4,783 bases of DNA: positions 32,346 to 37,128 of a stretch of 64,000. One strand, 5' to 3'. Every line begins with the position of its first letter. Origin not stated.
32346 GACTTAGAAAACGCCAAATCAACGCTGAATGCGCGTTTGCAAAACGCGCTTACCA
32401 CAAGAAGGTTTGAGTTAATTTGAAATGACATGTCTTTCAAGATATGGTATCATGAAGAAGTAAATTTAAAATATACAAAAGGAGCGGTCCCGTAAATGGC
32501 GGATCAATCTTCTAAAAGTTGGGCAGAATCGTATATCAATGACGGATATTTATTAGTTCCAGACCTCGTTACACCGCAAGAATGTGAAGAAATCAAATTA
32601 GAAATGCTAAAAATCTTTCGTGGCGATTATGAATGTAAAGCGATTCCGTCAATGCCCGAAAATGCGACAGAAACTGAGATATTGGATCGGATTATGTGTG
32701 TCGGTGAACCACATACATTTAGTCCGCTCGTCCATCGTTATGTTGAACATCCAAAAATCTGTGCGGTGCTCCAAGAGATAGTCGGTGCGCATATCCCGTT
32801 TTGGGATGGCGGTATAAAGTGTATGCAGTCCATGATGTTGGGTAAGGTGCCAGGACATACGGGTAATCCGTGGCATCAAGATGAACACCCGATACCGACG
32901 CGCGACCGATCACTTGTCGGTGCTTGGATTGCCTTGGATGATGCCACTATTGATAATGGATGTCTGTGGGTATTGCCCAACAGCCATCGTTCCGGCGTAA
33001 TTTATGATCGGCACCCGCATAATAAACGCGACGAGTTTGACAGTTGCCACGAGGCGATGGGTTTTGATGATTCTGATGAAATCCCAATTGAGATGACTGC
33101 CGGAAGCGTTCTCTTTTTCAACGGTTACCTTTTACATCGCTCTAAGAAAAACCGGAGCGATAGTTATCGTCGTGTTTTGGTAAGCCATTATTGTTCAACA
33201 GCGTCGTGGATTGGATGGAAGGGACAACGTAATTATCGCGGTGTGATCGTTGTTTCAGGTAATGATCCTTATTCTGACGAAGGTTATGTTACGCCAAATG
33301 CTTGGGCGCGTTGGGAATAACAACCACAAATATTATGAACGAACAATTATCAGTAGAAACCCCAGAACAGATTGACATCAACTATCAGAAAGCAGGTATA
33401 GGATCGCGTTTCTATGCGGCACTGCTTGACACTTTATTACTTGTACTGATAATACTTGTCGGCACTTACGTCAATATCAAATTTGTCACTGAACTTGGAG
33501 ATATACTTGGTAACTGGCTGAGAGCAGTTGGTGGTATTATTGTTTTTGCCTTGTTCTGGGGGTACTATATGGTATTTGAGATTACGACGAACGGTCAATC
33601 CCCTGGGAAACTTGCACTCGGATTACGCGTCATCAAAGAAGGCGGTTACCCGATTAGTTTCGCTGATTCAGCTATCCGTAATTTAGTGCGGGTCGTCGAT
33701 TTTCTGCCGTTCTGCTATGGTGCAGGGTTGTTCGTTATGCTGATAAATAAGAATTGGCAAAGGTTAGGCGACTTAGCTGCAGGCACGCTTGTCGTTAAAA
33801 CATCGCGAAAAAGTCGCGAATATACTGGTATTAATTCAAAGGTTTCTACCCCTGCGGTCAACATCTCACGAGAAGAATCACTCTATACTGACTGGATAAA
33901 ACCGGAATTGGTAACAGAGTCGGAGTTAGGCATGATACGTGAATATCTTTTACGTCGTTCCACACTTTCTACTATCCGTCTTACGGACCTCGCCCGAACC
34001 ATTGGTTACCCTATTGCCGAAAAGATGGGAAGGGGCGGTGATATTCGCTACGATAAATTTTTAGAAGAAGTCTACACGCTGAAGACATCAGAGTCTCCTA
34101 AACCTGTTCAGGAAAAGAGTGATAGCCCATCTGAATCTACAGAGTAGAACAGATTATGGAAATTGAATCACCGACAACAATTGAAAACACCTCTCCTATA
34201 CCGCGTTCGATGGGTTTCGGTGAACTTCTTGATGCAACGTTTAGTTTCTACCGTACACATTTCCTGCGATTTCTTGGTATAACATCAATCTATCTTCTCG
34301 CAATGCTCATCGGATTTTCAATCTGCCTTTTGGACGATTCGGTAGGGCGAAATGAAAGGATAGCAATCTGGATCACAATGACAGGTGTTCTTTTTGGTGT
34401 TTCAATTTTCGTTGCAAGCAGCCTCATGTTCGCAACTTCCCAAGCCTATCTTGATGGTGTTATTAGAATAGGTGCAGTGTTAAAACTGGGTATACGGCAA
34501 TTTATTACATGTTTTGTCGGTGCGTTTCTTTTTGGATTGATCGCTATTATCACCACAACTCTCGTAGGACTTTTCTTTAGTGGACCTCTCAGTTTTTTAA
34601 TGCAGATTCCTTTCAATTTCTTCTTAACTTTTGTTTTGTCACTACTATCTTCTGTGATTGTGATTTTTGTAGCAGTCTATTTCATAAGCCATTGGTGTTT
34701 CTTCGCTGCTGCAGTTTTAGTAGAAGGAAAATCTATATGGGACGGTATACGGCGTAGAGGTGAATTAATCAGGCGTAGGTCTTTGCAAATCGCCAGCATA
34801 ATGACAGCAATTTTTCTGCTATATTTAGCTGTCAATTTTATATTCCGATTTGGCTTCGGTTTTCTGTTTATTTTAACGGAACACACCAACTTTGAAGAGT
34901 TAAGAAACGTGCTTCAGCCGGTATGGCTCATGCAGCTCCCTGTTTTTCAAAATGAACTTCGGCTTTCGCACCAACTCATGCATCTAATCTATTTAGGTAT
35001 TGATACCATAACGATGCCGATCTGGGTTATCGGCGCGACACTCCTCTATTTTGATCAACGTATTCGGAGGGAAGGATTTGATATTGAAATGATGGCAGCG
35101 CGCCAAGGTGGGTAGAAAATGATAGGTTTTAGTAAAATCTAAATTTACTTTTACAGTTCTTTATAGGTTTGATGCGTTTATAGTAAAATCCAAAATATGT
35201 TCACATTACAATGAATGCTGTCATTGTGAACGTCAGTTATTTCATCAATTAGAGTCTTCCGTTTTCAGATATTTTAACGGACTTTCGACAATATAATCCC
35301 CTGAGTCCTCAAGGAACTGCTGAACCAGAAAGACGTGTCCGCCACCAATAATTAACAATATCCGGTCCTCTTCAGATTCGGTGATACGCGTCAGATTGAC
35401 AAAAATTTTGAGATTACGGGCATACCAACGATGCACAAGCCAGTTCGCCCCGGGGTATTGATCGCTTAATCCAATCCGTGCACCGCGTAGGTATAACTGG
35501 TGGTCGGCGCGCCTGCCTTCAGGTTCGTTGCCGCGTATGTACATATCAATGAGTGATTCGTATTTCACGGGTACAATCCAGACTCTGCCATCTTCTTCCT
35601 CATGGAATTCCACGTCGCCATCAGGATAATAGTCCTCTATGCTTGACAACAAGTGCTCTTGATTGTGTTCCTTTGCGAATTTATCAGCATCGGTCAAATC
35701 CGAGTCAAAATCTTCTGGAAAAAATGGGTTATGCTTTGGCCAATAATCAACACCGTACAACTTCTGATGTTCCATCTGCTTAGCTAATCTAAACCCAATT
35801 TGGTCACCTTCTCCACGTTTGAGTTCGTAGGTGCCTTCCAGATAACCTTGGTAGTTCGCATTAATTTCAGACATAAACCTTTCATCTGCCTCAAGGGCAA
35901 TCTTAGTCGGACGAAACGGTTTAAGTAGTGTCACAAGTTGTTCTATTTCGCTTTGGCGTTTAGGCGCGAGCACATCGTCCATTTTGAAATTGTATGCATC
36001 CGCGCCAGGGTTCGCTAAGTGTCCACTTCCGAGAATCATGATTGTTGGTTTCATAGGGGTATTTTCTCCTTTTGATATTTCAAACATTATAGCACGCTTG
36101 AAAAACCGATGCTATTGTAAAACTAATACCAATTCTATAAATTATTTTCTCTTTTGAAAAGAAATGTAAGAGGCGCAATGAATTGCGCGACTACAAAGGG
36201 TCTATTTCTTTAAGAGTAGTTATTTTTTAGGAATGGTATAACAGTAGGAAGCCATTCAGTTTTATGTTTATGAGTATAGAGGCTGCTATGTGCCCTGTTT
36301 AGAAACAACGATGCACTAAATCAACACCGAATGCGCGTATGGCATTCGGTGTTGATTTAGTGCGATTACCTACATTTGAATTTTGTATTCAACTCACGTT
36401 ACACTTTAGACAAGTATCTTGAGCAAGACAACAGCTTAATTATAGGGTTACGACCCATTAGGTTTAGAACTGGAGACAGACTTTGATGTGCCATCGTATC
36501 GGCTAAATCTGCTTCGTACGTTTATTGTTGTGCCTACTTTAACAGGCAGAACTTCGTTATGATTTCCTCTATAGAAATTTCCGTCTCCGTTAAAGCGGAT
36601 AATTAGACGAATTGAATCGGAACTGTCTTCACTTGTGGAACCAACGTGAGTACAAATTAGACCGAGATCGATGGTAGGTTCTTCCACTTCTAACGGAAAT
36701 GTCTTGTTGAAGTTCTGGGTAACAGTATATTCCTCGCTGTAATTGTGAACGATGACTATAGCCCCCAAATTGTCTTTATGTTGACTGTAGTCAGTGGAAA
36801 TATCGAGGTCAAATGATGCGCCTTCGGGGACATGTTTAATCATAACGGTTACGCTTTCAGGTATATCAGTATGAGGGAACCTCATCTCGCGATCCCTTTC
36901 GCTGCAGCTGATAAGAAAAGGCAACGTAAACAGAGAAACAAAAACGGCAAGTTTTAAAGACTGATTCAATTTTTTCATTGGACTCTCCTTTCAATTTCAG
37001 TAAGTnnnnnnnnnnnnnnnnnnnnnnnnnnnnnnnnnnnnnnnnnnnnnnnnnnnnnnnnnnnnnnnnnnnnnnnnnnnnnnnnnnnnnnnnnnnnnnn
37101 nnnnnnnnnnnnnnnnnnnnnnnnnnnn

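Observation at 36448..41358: ECF sigma / anti-sigma cluster with a DUF4252 domain present both stand-alone and fused to the N-terminus of an 835-aa outer-membrane barrel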

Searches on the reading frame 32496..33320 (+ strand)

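Call 43: search_protein_families(library=pfam, proteins=[window:32496-33320:+], max_evalue=0.0001)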
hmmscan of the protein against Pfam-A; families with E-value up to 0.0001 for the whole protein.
window:32496-33320:+ (274 aa): 1 family
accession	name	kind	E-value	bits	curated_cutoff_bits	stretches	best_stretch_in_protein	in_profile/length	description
PF05721.19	PhyH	-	4.7e-41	141.9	22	1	15-227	3-213/213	Phytanoyl-CoA dioxygenase (PhyH)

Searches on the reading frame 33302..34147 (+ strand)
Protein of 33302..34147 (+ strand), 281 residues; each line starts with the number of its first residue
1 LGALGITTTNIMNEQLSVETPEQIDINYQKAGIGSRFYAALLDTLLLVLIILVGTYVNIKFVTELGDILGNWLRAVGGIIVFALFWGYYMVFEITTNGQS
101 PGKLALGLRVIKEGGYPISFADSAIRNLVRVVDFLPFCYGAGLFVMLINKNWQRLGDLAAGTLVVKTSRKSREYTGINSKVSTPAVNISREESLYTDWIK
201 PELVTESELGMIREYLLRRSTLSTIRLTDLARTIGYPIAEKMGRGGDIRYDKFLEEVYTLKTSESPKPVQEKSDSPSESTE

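Call 43: search_protein_families(library=pfam, proteins=[window:33302-34147:+], max_evalue=0.0001)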
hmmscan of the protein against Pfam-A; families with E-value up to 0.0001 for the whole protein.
window:33302-34147:+ (281 aa): 1 family
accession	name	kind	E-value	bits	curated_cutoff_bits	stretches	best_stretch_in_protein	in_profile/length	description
PF06271.18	RDD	-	1.7e-22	80.6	24.1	1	31-161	2-137/137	RDD family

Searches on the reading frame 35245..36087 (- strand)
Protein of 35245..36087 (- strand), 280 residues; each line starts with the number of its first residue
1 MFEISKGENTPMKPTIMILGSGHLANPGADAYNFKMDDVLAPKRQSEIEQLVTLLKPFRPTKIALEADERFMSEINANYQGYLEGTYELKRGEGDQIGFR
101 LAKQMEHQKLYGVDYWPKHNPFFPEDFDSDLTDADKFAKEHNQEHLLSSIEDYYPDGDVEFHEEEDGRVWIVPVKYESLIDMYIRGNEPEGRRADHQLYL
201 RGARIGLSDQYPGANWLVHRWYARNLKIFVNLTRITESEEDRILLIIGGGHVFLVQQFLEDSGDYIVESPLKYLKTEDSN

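Call 18: search_protein_families(library=pfam, proteins=[window:35245-36087:-], max_evalue=0.01)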
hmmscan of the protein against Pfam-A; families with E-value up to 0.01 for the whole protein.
window:35245-36087:- (280 aa): 1 family
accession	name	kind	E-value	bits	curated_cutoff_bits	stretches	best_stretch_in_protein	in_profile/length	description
PF18950.5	DUF5694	-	4.7e-46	157.9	27.5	1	74-274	4-185/185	Family of unknown function (DUF5694)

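Call 63: search_solved_structures(query=window:35245-36087:-, max_evalue=10)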
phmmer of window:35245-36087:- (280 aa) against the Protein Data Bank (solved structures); distinct sequences matched with E-value up to 10: 0.

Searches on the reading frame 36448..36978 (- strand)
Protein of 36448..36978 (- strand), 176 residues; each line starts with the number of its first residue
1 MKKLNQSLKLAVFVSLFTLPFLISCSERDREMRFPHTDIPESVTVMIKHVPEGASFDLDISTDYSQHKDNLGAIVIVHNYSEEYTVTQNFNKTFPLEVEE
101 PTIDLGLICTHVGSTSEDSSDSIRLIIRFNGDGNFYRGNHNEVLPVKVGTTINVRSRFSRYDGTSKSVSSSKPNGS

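Call 3: search_protein_families(library=pfam, proteins=[window:36448-36978:-], max_evalue=1)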
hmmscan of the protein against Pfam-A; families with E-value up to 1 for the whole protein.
window:36448-36978:- (176 aa): 1 family
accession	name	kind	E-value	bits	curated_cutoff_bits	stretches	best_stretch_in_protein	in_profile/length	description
PF20611.3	DUF6801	-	0.062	13.8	26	1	37-166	20-141/161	Family of unknown function (DUF6801)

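Call 5: search_protein_families(library=ncbifam, proteins=[window:36448-36978:-], max_evalue=0.1)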
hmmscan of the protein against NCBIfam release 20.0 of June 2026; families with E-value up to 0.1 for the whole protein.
window:36448-36978:- (176 aa): 0 families

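Call 64: search_solved_structures(query=window:36448-36978:-, max_evalue=10)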
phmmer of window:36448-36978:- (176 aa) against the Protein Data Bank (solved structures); distinct sequences matched with E-value up to 10: 0.
